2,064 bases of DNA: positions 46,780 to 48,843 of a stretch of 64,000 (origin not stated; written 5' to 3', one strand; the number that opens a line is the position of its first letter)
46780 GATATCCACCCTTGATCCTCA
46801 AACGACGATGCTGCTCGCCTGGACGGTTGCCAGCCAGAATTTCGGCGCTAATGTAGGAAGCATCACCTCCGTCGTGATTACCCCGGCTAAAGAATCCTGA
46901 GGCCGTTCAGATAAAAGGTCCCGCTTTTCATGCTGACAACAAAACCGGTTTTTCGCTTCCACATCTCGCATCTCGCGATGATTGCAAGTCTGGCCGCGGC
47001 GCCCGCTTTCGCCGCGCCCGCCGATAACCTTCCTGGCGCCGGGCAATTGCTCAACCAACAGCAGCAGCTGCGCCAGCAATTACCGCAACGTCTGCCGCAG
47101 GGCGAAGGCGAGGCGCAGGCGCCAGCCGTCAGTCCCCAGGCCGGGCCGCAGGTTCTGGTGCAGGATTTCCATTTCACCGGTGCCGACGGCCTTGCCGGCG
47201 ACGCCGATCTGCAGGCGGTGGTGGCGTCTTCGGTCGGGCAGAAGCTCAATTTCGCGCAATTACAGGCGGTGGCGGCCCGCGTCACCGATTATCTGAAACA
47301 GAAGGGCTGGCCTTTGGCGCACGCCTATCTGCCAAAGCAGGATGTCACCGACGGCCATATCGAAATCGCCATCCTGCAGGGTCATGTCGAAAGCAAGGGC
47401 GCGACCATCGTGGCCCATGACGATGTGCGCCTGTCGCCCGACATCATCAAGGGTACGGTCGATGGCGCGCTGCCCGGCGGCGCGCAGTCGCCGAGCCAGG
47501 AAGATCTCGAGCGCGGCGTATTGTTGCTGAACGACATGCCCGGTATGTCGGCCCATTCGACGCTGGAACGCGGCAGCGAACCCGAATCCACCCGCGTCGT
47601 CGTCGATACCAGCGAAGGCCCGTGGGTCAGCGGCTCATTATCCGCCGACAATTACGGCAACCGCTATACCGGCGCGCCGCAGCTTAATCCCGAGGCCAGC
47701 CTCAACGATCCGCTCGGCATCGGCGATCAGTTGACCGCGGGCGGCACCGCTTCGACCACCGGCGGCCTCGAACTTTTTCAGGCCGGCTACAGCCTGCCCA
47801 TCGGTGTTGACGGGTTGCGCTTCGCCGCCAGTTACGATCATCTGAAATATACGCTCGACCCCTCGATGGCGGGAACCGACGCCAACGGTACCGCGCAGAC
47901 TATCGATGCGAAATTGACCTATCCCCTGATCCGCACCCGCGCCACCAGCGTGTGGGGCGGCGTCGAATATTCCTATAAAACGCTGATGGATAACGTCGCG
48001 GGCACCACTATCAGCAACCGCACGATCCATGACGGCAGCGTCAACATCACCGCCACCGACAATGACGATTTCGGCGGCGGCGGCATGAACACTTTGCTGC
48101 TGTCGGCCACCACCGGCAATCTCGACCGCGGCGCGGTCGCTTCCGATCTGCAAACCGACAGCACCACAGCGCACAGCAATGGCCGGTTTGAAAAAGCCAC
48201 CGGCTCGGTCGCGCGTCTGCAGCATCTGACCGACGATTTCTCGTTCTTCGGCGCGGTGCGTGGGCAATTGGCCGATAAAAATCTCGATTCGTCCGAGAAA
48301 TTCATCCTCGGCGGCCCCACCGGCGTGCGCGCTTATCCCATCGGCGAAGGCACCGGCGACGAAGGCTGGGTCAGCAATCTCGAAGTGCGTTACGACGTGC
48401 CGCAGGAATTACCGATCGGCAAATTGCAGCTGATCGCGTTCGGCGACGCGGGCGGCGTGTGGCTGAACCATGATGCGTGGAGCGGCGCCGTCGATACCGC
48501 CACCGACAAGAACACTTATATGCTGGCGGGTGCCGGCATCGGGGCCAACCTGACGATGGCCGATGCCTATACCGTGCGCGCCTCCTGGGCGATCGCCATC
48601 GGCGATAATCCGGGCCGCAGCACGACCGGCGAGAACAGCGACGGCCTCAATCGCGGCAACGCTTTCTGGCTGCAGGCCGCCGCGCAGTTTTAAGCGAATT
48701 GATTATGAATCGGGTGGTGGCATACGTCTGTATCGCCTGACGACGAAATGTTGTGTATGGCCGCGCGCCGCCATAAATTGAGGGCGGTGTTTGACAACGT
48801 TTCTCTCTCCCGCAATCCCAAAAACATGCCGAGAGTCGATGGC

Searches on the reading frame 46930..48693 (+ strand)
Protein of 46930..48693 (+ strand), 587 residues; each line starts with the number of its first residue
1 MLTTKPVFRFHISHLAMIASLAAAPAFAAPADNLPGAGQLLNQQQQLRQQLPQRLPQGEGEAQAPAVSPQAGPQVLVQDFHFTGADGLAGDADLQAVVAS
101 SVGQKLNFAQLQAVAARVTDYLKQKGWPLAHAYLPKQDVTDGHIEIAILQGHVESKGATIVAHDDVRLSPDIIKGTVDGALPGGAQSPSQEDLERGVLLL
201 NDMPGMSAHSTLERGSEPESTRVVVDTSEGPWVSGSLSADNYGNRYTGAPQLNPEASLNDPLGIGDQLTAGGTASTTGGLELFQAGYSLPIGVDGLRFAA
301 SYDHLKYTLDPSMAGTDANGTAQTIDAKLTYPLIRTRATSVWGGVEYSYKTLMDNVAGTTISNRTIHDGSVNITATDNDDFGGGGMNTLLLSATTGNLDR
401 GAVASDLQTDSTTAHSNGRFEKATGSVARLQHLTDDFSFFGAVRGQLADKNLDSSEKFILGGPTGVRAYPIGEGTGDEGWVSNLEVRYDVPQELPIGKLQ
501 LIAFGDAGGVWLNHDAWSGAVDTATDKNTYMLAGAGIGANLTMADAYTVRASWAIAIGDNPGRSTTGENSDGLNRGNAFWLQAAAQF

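Call 67: search_protein_families(library=pfam, proteins=[window:46930-48693:+], max_evalue=0.0001)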
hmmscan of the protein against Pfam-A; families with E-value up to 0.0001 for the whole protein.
window:46930-48693:+ (587 aa): 3 families
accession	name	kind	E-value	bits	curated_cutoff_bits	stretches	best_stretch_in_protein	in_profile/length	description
PF03865.19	ShlB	-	2.9e-29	103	22.7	1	220-540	2-310/311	Haemolysin secretion/activation protein ShlB/FhaC/HecB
PF08479.16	POTRA_2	-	1.3e-12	47.8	24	1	77-151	3-76/76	POTRA domain, ShlB-type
PF01103.29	Omp85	-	1.5e-08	35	24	1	403-562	136-311/325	Omp85 superfamily domain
